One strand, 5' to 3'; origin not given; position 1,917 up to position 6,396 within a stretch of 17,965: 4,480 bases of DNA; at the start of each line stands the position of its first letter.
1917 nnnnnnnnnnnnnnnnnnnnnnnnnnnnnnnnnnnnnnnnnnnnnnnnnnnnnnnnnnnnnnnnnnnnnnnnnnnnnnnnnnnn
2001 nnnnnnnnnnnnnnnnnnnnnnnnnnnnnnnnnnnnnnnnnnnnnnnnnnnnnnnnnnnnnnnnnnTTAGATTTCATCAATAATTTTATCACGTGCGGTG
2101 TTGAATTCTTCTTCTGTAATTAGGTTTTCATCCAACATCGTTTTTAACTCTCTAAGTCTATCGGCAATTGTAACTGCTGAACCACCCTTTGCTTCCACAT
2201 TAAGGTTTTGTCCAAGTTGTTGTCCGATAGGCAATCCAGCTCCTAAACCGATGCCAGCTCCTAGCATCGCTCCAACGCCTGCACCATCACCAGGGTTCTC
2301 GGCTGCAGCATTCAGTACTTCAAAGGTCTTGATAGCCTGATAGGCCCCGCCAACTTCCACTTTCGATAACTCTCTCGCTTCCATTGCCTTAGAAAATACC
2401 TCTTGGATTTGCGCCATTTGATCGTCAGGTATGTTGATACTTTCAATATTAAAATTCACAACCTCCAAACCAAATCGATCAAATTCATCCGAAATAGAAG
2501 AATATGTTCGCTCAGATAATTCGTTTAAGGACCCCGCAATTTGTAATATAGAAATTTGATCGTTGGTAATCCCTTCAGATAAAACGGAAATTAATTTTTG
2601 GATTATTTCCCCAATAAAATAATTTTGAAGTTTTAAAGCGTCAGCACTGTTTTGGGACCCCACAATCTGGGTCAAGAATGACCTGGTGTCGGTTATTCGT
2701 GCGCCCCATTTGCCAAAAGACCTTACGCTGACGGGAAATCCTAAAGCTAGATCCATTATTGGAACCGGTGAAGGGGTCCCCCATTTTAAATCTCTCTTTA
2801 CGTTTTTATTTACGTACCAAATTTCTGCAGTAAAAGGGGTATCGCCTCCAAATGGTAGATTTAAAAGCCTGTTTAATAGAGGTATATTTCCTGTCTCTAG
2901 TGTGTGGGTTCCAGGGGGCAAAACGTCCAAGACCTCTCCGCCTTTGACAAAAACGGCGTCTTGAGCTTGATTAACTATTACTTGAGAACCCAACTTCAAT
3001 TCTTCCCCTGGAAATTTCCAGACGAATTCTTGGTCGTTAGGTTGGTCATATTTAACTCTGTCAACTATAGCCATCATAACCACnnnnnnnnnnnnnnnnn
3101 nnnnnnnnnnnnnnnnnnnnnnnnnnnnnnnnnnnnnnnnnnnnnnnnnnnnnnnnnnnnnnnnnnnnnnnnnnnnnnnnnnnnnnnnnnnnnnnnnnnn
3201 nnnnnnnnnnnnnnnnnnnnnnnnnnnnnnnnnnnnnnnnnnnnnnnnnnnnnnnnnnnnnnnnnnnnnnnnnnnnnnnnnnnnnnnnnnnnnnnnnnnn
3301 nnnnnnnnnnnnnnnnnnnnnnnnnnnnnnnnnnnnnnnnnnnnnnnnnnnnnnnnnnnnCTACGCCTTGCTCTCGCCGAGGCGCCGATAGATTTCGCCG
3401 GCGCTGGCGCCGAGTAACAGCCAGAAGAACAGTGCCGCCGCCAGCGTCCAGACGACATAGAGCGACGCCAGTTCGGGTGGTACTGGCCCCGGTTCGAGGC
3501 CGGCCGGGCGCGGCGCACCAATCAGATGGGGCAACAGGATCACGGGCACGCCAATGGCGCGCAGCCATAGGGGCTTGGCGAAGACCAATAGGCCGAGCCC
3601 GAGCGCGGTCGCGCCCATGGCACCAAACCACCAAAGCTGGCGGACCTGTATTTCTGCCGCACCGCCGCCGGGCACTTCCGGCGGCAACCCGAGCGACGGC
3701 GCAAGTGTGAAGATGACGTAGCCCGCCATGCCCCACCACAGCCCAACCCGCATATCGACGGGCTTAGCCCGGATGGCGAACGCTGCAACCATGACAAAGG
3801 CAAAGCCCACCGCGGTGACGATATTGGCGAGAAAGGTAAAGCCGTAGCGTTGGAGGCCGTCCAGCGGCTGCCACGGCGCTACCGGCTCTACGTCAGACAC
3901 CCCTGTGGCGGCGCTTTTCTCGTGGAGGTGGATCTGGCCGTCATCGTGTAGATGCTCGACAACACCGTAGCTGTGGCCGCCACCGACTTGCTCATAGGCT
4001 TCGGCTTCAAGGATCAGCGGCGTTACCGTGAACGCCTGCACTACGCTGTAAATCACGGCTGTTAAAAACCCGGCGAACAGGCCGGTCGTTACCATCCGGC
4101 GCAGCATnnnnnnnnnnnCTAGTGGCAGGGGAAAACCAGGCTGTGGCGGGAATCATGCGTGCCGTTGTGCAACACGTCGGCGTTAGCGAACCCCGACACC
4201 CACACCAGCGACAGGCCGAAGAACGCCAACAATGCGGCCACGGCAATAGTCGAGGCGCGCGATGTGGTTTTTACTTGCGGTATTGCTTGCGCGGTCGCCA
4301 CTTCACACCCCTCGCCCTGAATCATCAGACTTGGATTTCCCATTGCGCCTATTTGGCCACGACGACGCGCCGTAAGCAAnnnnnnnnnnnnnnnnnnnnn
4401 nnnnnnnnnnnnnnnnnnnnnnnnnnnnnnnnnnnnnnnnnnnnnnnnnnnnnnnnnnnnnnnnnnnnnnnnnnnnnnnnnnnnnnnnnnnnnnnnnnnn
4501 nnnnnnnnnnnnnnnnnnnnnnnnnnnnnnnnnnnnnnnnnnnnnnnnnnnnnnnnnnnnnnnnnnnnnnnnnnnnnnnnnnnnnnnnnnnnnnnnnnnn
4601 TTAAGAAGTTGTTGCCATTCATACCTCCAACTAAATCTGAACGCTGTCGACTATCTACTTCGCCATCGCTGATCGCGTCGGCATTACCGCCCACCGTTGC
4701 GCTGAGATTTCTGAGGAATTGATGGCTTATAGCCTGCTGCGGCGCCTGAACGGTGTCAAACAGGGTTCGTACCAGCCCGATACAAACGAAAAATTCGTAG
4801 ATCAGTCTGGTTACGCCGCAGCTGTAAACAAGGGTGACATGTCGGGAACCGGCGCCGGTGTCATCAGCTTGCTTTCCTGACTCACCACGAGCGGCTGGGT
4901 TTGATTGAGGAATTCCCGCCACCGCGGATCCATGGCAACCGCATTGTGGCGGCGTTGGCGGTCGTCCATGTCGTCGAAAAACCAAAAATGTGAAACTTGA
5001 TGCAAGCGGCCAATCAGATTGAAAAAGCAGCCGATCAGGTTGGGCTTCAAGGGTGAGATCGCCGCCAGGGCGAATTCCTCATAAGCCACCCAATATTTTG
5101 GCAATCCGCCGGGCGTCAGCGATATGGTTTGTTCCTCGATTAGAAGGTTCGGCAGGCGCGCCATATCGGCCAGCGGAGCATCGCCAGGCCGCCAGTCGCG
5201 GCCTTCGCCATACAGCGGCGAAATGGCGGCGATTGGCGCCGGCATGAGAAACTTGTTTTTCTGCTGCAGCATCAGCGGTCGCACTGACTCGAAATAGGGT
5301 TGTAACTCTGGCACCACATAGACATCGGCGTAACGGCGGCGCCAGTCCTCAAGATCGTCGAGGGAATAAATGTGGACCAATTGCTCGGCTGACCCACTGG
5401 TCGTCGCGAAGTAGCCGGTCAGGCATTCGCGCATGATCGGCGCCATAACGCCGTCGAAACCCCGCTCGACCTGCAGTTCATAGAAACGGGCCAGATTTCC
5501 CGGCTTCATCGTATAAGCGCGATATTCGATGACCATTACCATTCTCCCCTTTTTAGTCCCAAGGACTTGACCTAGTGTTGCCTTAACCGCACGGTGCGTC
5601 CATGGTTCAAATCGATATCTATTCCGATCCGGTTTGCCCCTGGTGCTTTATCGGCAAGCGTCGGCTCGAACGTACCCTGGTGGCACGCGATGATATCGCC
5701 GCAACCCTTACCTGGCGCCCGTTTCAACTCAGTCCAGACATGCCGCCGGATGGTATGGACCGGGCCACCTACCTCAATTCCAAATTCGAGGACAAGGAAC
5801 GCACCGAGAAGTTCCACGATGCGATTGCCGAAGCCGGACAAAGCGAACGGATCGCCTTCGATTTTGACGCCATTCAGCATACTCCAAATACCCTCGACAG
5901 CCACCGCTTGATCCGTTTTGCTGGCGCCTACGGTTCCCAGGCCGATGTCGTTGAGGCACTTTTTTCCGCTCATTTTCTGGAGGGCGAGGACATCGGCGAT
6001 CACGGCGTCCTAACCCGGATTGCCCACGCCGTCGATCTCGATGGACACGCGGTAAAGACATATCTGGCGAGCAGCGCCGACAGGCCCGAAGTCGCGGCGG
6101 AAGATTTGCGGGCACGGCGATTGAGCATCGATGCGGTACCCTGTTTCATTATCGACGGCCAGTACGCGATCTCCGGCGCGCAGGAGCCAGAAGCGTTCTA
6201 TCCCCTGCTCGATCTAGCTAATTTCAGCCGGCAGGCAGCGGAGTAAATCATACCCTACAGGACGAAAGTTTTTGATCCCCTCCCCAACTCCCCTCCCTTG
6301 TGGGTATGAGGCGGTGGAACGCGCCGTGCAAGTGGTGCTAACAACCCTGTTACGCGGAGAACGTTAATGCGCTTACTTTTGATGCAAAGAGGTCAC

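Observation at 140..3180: Low-GC four-gene membrane-associated operon at tRNA-Ser: SPFH(Band_7_1)-SHOCT, 4-TM coiled-coil protein, zinc-ribbon protein and acidic C-terminally anchored protein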

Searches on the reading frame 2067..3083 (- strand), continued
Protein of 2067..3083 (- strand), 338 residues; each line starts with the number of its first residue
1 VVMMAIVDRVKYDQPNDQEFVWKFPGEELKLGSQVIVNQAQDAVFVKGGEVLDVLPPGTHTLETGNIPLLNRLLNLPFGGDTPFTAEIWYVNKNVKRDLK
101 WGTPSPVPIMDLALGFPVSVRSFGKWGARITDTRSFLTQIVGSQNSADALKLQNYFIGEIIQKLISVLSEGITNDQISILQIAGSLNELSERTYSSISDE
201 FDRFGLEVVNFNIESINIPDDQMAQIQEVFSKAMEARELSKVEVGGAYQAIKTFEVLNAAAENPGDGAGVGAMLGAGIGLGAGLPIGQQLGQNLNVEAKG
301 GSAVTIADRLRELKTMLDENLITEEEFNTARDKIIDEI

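Call 78: find_encoding_contigs(protein=P0043, flank=10000, max_places=2)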
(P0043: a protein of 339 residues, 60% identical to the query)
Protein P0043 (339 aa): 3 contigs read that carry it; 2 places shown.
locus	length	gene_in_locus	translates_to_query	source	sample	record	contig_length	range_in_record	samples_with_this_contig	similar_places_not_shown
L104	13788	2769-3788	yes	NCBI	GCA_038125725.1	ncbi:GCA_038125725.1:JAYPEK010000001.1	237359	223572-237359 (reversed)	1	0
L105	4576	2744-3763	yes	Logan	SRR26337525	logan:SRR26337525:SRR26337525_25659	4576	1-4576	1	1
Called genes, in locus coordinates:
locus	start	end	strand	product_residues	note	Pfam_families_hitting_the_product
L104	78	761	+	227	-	PF00239:Resolvase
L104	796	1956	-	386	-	-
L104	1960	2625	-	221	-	-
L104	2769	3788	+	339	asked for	PF13421:Band_7_1, PF01145:Band_7, PF09851:SHOCT (weak)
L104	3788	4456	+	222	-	-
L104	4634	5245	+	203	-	PF05724:TPMT (faint), PF08241:Methyltransf_11, PF08242:Methyltransf_12 (weak), PF13649:Methyltransf_25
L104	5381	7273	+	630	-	PF05787:PhoX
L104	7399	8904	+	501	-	PF00512:HisKA, PF02518:HATPase_c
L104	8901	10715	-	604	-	PF13555:AAA_29 (faint), PF00005:ABC_tran, PF01926:MMR_HSR1 (faint), PF02463:SMC_N (faint), PF13304:AAA_21 (faint), PF13401:AAA_22 (faint), PF00005:ABC_tran, PF16326:ABC_tran_CTD, +2 more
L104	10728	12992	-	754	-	PF00390:malic, PF03949:Malic_M, PF01515:PTA_PTB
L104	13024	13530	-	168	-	-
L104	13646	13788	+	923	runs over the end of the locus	PF01624:MutS_I, PF05188:MutS_II, PF05192:MutS_III, PF05190:MutS_IV, PF00488:MutS_V, PF27441:MutS_C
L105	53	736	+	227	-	PF00239:Resolvase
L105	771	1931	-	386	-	-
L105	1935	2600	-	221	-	-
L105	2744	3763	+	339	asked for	PF13421:Band_7_1, PF01145:Band_7, PF09851:SHOCT (weak)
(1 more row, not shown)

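Call 79: find_encoding_contigs(protein=P0058, flank=10000, max_places=2)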
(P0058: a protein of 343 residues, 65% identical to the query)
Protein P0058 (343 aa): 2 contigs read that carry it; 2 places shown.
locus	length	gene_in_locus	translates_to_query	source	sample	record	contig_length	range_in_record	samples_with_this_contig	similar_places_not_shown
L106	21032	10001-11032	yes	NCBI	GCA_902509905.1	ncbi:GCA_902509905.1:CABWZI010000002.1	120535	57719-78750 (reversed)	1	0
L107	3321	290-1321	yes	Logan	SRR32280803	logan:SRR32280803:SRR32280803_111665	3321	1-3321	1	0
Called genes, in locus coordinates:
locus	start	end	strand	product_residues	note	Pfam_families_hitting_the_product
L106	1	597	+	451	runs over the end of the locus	-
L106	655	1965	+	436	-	-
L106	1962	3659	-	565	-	PF01368:DHH, PF02272:DHHA1, PF17768:RecJ_OB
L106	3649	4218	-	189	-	PF07603:Lcl_C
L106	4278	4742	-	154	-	PF01252:Peptidase_A8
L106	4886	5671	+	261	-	PF00106:adh_short, PF13561:adh_short_C2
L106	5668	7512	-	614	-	PF13623:SurA_N_2, PF13624:SurA_N_3, PF13145:Rotamase_2, PF00639:Rotamase, PF13616:Rotamase_3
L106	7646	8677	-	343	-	PF01212:Beta_elim_lyase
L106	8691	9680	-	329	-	PF24827:AstE_AspA_cat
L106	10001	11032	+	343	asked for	PF13421:Band_7_1, PF01145:Band_7, PF09851:SHOCT (weak)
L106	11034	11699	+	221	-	-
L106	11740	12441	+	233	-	-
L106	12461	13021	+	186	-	-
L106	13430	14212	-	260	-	PF07661:MORN_2 (faint)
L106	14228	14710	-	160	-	-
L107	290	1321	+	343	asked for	PF13421:Band_7_1, PF01145:Band_7, PF09851:SHOCT (weak)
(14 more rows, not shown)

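Call 80: find_encoding_contigs(protein=P0025, flank=10000, max_places=2)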
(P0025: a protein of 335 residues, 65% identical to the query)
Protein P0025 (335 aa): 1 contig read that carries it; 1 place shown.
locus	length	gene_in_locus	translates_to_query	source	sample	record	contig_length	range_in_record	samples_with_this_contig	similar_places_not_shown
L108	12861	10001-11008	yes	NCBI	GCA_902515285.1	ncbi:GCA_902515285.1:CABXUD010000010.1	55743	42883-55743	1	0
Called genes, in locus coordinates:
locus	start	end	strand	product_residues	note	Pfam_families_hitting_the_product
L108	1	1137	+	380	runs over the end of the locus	PF06245:DUF1015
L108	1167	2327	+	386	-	PF00266:Aminotran_5 (weak)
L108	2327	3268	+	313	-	PF00389:2-Hacid_dh, PF07991:KARI_N (faint), PF02826:2-Hacid_dh_C, PF00208:ELFV_dehydrog (weak)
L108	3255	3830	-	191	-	PF00293:NUDIX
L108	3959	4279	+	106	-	PF04800:NDUS4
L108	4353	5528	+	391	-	PF13458:Peripla_BP_6, PF01094:ANF_receptor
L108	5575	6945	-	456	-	PF02653:BPD_transp_2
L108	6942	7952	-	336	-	PF02653:BPD_transp_2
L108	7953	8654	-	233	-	PF00005:ABC_tran, PF13304:AAA_21 (faint)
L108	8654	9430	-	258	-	PF13175:AAA_15, PF00005:ABC_tran, PF02463:SMC_N (faint), PF13304:AAA_21 (faint), PF12399:BCA_ABC_TP_C (weak)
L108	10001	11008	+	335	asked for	PF13421:Band_7_1, PF01145:Band_7, PF09851:SHOCT (weak)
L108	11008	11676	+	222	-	-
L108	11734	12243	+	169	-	-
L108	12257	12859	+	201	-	?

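Call 85: find_encoding_contigs(protein=P0152, flank=10000, max_places=4)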
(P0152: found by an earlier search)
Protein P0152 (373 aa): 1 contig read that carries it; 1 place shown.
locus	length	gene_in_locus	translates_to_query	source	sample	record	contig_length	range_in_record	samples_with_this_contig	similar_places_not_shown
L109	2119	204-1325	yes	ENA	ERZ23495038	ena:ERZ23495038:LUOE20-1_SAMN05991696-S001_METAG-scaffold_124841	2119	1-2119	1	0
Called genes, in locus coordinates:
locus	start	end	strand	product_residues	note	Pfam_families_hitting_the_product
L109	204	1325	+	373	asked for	PF13421:Band_7_1, PF01145:Band_7 (weak), PF09851:SHOCT (weak)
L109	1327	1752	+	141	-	-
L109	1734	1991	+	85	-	-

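Call 89: search_protein_families(library=padloc, alignment_id=A6, max_evalue=0.00001)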
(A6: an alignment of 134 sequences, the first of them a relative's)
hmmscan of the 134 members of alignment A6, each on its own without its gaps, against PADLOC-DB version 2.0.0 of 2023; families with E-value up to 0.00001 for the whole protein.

A. member 1, L019:1166-2644:- (492 aa): 9 families
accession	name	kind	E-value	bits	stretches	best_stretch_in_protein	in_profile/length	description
PDLC04135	mad3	-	2.2e-41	140.6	3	144-216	268-346/374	mads_3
PDLC02980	AriA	-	1.9e-15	55.7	0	32-92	3-76/304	-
PDLC04140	mad8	-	1e-13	49.5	1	14-219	13-243/314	mads_8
PDLC04164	AriA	-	1.5e-08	32.5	0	154-190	189-225/253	-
PDLC02914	ATPase-Toprim_I-B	-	6.1e-08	30.3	0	146-200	191-246/443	-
PDLC04175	HEC-01A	-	1.5e-06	25.5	0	14-49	13-46/363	-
PDLC02335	AbiLi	-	3.5e-06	24.3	0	26-200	74-239/326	AbiLi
PDLC04214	HEC-02A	-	4.6e-06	24.1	0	159-199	239-279/338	-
PDLC04213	HEC-02A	-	5.6e-06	24.1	0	27-73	22-68/337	-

B. families by the number of members that match (of 134 scanned): 53 families (the first 25 are shown)
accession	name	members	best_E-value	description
PDLC04135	mad3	3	2.2e-41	mads_3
PDLC02980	AriA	3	1.9e-15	-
PDLC04140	mad8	3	1e-13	mads_8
PDLC04134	mad2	2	2.7e-19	mads_2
PDLC04164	AriA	2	1.5e-08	-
PDLC02914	ATPase-Toprim_I-B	2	6.1e-08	-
PDLC02335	AbiLi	2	6.1e-07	AbiLi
PDLC00844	E1-E2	1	8.2e-21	E1-E2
PDLC00829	E1-E2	1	2.7e-17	E1-E2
PDLC00855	E1-E2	1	6.2e-17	E1-E2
PDLC00857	E1-E2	1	6.3e-17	E1-E2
PDLC00832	E1-E2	1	1.1e-16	E1-E2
PDLC00856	E1-E2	1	1.5e-16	E1-E2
PDLC02960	RT-Protease_XI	1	1.8e-16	single gene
PDLC00837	E1-E2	1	4.3e-16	E1-E2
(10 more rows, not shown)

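Call 90: search_protein_families(library=pfam, alignment_id=A6, max_evalue=0.00001)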
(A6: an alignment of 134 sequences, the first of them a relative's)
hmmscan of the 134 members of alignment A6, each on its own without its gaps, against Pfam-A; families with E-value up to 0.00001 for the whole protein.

A. member 1, L019:1166-2644:- (492 aa): 3 families
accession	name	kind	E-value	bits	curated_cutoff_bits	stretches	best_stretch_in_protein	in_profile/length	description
PF00005.33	ABC_tran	-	1e-49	169.1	25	2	18-168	1-137/137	ABC transporter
PF13304.12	AAA_21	-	1.1e-13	52.4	27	0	146-198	247-299/304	AAA domain, putative AbiEii toxin, Type IV TA system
PF02463.25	SMC_N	-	2.7e-07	30.7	40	0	159-213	160-213/220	RecF/RecN/SMC N terminal domain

B. families by the number of members that match (of 134 scanned): 129 families (the first 25 are shown)
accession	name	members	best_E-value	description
PF02653.21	BPD_transp_2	4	5.3e-39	Branched-chain amino acid transport system / permease component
PF00589.27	Phage_integrase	4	2e-29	Phage integrase family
PF00005.33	ABC_tran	3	1e-49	ABC transporter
PF13304.12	AAA_21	3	1.1e-13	AAA domain, putative AbiEii toxin, Type IV TA system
PF13561.12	adh_short_C2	2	3.8e-87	Enoyl-(Acyl carrier protein) reductase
PF02355.23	SecD_SecF_C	2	2.5e-66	Protein export membrane protein SecD/SecF, C-terminal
PF00106.31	adh_short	2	5e-54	short chain dehydrogenase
PF00239.26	Resolvase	2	6.4e-46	Resolvase, N terminal domain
PF07690.21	MFS_1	2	4.1e-41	Major Facilitator Superfamily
PF01145.31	Band_7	2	9.6e-30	SPFH domain / Band 7 family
PF01809.23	YidD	2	9e-15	Putative membrane protein insertion efficiency factor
PF13432.12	TPR_16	2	5.5e-08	Tetratricopeptide repeat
PF02463.25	SMC_N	2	2.7e-07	RecF/RecN/SMC N terminal domain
PF01702.25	TGT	1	3.5e-164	Queuine tRNA-ribosyltransferase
PF03209.21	PUCC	1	3.2e-147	PUCC protein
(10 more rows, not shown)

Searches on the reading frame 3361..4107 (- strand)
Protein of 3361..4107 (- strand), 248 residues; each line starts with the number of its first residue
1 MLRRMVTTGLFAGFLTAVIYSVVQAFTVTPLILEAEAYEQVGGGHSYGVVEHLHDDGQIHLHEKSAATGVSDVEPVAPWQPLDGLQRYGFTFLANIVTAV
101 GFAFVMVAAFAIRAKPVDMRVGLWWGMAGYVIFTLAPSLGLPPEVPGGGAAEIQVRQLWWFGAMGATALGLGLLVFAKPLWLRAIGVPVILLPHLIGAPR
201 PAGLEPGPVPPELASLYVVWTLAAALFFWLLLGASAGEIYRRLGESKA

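Call 16: find_encoding_contigs(protein=window:3361-4107:-, flank=10000, max_places=10)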
Protein window:3361-4107:- (248 aa): 1 contig read that carries it; 1 place shown.
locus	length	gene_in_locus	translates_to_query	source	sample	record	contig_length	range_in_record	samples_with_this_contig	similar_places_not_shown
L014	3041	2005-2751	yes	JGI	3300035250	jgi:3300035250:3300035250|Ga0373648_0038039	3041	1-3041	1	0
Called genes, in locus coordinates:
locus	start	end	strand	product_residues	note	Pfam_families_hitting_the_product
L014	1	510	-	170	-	?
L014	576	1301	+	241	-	PF07978:NIPSNAP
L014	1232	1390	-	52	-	-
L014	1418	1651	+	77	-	-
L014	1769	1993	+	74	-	PF09489:CbtB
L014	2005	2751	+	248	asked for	PF09490:CbtA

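Call 91: search_protein_families(library=pfam, proteins=[window:3361-4107:-], max_evalue=0.001)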
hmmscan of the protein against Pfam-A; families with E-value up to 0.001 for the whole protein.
window:3361-4107:- (248 aa): 1 family
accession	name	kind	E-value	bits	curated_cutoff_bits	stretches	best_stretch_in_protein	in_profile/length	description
PF09490.15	CbtA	-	1.4e-42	146.6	30.7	1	3-239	2-237/239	Probable cobalt transporter subunit (CbtA)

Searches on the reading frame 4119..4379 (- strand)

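Call 91: search_protein_families(library=pfam, proteins=[window:4119-4379:-], max_evalue=0.001)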
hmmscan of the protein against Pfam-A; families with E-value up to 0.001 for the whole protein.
window:4119-4379:- (86 aa): 1 family
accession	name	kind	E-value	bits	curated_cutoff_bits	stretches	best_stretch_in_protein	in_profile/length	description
PF09489.15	CbtB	-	5e-16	59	27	1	38-86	3-51/51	Probable cobalt transporter subunit (CbtB)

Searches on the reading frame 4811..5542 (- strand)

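Call 91: search_protein_families(library=pfam, proteins=[window:4811-5542:-], max_evalue=0.001)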
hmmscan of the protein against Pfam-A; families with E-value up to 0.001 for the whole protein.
window:4811-5542:- (243 aa): 1 family
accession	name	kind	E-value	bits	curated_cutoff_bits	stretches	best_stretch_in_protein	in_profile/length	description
PF07978.19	NIPSNAP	-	3.7e-35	120.6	22.3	2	139-231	5-99/102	NIPSNAP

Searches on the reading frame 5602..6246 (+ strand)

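Call 91: search_protein_families(library=pfam, proteins=[window:5602-6246:+], max_evalue=0.001)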
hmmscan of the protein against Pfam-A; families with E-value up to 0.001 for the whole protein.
window:5602-6246:+ (214 aa): 2 families
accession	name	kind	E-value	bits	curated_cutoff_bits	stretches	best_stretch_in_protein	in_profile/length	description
PF01323.26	DSBA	-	1.4e-38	133.1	25.6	1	3-199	1-186/191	DSBA-like thioredoxin domain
PF13462.12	Thioredoxin_4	-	1.6e-05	25.6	23.2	1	2-204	15-164/165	Thioredoxin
